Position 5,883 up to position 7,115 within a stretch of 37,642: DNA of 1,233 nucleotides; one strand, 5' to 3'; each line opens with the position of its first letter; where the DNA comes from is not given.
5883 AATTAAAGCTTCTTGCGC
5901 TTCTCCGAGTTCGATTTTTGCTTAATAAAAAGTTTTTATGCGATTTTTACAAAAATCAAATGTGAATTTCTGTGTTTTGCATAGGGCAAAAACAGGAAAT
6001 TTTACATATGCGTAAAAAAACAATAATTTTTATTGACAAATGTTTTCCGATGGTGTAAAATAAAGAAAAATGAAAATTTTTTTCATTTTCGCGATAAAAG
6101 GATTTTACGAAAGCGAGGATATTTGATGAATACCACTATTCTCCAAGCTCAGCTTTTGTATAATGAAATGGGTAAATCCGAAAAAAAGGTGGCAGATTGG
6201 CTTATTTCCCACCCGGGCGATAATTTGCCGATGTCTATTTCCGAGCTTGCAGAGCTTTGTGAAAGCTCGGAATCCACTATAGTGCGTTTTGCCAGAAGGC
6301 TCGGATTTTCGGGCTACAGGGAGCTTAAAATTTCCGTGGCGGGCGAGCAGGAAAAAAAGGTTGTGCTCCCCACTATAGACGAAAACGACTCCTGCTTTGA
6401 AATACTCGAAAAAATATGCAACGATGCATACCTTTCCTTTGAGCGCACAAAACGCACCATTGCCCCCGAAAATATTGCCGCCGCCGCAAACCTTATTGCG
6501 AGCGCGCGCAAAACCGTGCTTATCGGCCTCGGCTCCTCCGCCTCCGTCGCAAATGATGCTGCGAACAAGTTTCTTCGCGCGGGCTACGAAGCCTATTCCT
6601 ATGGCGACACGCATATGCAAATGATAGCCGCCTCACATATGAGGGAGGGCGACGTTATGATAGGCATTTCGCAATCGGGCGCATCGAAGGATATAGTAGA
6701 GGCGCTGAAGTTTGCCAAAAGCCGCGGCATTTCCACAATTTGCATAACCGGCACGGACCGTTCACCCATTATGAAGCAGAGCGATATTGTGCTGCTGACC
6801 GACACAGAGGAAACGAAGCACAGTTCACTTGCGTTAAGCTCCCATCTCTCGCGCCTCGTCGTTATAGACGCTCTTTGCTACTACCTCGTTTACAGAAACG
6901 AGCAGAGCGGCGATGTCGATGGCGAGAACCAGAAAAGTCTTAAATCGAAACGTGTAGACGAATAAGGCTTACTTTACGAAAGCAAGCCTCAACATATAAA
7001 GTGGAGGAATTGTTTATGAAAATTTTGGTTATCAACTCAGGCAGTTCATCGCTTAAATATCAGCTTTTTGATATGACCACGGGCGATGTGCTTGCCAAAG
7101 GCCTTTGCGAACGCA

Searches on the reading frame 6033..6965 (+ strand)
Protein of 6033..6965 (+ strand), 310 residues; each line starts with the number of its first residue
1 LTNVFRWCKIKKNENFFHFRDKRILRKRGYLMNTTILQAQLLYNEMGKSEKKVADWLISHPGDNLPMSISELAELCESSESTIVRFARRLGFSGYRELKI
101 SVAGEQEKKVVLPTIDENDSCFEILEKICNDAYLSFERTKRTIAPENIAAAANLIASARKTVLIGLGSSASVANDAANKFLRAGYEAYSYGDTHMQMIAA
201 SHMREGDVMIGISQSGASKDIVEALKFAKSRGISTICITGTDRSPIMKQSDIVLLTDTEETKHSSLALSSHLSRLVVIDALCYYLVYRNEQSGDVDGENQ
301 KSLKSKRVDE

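Call 5: search_protein_families(library=pfam, proteins=[window:6033-6965:+], max_evalue=0.0001)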
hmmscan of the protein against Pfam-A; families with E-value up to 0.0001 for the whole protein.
window:6033-6965:+ (310 aa): 3 families
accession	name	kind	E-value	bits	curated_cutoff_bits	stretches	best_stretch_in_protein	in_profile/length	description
PF01380.27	SIS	-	4.4e-24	85.2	25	1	155-281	2-128/131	SIS domain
PF01418.23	HTH_6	-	3.7e-21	75.3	28.3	1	40-107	8-75/77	Helix-turn-helix domain, rpiR family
PF13580.11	SIS_2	-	2.2e-08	34.7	27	1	196-240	94-138/138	SIS domain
